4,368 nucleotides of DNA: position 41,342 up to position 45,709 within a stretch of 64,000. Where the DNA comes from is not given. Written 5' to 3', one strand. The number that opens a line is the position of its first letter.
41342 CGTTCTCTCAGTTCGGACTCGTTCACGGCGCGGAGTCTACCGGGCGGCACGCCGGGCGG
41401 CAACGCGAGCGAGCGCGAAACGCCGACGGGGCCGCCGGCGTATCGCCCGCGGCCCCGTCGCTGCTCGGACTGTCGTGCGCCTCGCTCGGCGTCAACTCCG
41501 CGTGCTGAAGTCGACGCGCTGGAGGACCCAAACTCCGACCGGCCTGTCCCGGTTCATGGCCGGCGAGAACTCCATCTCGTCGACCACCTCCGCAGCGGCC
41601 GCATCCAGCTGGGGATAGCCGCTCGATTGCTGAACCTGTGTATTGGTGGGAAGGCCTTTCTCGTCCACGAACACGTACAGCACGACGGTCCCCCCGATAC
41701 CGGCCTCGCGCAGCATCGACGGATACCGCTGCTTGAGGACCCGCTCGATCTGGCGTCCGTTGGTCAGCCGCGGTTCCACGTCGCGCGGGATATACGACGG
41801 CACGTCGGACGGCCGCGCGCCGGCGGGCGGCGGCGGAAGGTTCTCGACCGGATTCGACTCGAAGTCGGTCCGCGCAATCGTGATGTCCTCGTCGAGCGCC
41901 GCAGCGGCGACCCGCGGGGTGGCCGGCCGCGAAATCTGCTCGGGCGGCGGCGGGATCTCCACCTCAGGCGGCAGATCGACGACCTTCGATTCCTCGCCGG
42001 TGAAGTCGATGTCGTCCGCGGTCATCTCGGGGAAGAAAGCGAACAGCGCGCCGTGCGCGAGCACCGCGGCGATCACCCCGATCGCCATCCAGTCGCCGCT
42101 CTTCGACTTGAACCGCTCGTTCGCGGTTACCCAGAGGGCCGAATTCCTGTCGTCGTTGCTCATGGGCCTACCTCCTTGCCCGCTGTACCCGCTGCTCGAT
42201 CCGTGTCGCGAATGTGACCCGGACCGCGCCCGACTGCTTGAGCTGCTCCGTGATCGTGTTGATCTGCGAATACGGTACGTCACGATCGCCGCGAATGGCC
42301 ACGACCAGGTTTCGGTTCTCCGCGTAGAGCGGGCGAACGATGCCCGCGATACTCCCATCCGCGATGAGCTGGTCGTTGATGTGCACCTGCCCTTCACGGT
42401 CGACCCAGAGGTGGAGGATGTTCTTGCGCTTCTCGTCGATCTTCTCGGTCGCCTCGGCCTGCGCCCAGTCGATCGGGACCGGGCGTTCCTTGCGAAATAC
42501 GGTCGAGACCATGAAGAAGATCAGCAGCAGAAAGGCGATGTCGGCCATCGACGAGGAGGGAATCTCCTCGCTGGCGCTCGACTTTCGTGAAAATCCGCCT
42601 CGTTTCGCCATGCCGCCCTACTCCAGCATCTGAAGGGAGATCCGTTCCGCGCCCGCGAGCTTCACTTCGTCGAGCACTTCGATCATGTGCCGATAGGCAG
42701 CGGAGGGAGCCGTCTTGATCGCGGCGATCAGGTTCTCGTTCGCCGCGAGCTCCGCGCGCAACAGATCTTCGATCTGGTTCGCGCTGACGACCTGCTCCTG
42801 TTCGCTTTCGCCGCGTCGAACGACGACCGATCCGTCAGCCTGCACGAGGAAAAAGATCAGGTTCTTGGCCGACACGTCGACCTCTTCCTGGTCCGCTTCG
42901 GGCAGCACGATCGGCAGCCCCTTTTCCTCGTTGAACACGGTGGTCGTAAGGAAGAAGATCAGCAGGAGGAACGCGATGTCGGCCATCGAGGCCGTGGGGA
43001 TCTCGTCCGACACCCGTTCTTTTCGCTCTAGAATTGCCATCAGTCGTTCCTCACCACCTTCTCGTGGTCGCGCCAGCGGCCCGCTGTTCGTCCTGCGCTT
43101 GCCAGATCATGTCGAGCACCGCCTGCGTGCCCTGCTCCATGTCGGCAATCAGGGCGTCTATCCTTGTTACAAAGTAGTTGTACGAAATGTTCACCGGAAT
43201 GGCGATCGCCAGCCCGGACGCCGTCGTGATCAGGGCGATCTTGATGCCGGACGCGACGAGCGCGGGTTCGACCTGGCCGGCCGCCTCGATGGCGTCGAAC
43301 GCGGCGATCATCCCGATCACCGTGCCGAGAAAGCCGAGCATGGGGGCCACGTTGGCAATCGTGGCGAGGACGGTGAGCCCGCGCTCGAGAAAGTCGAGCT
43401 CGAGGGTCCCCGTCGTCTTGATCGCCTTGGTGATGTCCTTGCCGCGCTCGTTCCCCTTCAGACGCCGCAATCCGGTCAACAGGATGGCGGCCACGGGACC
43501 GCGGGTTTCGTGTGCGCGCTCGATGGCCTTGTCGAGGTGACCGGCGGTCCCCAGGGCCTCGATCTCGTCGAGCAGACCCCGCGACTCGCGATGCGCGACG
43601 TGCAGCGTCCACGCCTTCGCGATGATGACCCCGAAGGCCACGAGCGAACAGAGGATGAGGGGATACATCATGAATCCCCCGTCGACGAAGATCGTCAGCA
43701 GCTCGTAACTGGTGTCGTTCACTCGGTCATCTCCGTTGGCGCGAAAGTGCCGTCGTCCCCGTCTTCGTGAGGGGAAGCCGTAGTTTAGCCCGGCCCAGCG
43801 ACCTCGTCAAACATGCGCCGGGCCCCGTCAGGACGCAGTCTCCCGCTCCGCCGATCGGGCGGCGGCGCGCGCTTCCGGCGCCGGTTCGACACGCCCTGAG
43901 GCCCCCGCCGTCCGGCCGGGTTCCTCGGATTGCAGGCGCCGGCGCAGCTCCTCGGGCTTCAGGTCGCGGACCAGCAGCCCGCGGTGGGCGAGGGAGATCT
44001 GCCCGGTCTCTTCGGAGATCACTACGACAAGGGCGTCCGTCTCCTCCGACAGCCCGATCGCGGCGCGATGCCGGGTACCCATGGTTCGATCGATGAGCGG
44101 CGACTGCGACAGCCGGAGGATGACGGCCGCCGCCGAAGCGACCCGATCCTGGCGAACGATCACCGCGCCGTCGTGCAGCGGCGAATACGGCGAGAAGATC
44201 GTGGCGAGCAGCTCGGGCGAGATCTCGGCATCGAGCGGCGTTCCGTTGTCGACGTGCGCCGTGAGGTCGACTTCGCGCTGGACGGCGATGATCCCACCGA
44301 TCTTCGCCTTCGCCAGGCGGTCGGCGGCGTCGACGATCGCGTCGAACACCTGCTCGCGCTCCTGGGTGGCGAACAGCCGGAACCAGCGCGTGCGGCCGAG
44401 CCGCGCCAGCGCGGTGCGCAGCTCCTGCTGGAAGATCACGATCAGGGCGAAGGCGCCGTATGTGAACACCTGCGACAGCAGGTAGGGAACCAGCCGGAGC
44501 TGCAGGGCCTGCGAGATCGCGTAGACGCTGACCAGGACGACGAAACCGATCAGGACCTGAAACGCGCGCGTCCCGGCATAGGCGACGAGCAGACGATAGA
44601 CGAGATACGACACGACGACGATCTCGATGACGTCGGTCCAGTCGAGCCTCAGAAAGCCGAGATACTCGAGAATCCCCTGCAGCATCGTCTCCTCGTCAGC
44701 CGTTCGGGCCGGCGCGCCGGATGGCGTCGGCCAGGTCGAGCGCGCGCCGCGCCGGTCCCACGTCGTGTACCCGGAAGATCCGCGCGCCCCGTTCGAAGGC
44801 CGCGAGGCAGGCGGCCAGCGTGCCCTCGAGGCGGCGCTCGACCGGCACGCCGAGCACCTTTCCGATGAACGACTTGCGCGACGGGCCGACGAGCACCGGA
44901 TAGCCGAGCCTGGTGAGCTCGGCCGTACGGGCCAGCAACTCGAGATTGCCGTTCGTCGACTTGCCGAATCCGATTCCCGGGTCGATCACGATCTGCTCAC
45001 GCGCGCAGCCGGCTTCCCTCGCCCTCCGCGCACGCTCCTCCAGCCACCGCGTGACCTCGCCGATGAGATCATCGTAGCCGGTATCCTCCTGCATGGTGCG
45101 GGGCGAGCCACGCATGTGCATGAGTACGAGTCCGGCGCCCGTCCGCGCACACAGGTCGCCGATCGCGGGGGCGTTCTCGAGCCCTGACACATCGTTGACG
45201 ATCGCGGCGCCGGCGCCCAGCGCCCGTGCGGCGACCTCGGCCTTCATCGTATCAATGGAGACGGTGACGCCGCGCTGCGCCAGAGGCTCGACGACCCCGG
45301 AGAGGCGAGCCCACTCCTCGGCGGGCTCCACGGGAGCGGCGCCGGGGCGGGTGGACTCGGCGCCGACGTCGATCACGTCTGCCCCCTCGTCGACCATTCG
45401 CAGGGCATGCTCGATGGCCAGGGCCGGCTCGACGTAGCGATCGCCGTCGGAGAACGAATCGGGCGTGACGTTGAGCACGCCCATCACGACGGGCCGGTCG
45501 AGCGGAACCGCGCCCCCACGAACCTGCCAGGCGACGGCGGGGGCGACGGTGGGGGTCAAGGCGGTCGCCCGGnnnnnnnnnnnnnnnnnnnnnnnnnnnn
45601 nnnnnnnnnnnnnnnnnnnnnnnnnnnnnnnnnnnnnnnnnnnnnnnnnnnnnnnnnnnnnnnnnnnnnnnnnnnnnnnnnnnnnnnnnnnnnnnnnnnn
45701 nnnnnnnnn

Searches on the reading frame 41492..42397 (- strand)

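Call 24: search_protein_families(library=pfam, proteins=[window:41492-42397:-], max_evalue=0.0001)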
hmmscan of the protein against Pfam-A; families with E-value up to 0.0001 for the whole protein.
window:41492-42397:- (301 aa): 1 family
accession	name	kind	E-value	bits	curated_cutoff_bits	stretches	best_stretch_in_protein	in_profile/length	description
PF03544.19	TonB_C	-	4.6e-17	62.7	24.6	1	223-298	3-78/79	Gram-negative bacterial TonB protein C-terminal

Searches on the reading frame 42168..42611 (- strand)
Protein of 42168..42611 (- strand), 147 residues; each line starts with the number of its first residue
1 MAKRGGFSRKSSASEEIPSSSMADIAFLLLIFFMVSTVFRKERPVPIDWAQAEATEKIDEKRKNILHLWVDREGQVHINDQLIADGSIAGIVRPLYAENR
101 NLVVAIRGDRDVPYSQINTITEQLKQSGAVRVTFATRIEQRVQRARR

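Call 7: search_protein_families(library=pfam, proteins=[window:42168-42611:-], max_evalue=0.001)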
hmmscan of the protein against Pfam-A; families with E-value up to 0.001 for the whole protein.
window:42168-42611:- (147 aa): 1 family
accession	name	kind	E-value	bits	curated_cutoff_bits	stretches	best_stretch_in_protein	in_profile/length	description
PF02472.21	ExbD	-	2.5e-21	76.5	25.4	1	13-137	4-126/128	Biopolymer transport protein ExbD/TolR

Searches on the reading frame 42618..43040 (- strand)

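Call 24: search_protein_families(library=pfam, proteins=[window:42618-43040:-], max_evalue=0.0001)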
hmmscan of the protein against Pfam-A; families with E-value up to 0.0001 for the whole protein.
window:42618-43040:- (140 aa): 1 family
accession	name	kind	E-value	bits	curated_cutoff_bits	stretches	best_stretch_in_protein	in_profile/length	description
PF02472.21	ExbD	-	5e-23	82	25.4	1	11-138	5-125/128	Biopolymer transport protein ExbD/TolR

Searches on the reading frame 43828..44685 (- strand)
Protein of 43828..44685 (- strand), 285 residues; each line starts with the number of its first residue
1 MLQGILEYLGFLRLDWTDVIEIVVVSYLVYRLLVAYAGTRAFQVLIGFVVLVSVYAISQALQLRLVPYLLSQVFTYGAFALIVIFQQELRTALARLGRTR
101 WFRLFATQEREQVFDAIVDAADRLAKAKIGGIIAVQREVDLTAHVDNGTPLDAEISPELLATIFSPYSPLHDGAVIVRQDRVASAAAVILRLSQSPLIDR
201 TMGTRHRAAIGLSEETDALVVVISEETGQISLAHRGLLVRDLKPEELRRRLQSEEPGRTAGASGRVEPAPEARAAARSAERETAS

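Call 7: search_protein_families(library=pfam, proteins=[window:43828-44685:-], max_evalue=0.001)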
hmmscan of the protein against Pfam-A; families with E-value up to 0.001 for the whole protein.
window:43828-44685:- (285 aa): 2 families
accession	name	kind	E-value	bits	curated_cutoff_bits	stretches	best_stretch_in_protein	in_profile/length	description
PF02457.21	DAC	-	1.8e-38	131.2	27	1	119-236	2-117/119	DisA bacterial checkpoint controller nucleotide-binding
PF19293.4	CdaA_N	-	1.7e-10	41.4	23.8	1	12-89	3-81/81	CdaA N-terminal transmembrane domain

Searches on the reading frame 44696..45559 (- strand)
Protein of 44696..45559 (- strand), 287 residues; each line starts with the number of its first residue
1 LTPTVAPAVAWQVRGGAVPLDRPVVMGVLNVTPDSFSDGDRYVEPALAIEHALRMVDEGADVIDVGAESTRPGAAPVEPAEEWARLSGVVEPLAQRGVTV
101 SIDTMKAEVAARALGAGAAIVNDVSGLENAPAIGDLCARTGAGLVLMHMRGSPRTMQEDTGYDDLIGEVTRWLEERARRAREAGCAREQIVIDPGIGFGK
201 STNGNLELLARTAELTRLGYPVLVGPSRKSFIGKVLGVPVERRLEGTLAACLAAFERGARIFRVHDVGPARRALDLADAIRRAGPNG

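Call 7: search_protein_families(library=pfam, proteins=[window:44696-45559:-], max_evalue=0.001)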
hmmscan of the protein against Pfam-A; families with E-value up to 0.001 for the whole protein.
window:44696-45559:- (287 aa): 1 family
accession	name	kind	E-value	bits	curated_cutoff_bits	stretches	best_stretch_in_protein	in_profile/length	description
PF00809.28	Pterin_bind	-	2.4e-81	273.4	25.5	1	26-265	1-244/244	Pterin binding enzyme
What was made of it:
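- Checked: folP at 44696-45559, minus strand, is confirmed (Pterin_bind, E = 2.4e-81, call 7).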
